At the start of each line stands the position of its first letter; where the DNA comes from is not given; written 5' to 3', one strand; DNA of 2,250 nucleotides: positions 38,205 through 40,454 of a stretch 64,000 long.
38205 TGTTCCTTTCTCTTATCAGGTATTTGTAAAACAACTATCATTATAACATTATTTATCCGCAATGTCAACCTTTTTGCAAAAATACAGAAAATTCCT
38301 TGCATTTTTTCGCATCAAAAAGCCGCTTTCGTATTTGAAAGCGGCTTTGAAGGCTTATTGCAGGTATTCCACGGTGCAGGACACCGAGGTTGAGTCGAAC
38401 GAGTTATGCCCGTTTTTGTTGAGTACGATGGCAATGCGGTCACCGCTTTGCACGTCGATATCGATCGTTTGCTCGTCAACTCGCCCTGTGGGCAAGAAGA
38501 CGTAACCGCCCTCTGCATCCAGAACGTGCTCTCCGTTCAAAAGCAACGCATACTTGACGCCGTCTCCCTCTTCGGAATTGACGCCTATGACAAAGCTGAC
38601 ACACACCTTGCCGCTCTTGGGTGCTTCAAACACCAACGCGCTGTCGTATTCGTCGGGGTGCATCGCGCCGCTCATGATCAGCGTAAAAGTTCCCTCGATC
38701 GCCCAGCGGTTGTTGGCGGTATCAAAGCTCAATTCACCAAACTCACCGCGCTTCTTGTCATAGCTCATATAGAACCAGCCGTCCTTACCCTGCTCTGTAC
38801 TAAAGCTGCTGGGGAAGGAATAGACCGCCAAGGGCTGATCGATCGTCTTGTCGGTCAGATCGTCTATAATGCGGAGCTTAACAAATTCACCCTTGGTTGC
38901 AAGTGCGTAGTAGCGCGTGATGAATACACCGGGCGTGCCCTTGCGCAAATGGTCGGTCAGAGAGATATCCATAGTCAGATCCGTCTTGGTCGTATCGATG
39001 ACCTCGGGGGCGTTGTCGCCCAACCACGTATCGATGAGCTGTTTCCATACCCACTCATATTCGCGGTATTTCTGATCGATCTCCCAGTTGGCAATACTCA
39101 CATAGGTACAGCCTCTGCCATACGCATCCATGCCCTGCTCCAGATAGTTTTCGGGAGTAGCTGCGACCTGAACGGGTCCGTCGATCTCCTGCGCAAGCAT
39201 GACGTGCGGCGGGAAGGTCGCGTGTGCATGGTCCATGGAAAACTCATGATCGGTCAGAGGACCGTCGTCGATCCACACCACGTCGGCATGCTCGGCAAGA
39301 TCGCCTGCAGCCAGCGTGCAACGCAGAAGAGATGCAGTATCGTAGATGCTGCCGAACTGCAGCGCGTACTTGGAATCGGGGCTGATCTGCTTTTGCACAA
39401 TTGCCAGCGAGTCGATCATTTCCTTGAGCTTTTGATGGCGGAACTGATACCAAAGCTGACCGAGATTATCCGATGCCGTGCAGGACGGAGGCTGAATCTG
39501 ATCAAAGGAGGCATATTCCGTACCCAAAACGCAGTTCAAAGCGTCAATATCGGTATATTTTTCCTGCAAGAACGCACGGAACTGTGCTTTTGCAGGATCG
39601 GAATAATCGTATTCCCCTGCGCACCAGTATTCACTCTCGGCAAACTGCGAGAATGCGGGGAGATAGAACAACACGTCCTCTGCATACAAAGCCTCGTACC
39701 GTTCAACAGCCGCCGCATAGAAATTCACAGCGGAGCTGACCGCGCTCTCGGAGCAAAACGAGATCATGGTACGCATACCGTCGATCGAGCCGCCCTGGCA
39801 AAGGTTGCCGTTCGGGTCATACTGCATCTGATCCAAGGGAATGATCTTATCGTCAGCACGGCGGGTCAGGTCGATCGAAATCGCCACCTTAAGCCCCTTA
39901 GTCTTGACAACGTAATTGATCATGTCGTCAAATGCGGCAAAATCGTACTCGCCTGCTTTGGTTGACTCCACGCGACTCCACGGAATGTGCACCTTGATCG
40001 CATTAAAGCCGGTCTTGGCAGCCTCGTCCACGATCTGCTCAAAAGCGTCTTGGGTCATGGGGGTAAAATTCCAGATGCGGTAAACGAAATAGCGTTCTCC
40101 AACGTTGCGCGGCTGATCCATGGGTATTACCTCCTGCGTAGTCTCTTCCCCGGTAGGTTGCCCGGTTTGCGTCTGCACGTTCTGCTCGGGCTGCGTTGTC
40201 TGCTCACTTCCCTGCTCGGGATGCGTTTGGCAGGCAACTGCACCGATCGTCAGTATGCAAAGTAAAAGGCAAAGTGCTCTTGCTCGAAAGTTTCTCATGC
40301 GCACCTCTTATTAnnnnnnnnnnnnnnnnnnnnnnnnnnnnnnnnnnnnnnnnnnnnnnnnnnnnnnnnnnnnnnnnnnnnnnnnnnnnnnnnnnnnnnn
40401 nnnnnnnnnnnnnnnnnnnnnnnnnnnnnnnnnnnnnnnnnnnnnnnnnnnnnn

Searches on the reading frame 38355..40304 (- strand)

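Call 53: search_protein_families(library=pfam, proteins=[window:38355-40304:-], max_evalue=0.001)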
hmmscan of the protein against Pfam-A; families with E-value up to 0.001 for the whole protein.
window:38355-40304:- (649 aa): 3 families
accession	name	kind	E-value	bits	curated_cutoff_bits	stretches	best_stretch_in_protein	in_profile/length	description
PF02449.21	Glyco_hydro_42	-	2.8e-15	57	21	1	223-358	135-272/376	Beta-galactosidase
PF01373.23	Glyco_hydro_14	-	1e-09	38.4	27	0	216-276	163-224/402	Glycosyl hydrolase family 14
PF01301.25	Glyco_hydro_35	-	0.00042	20.5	27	1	83-140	21-79/319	Glycosyl hydrolases family 35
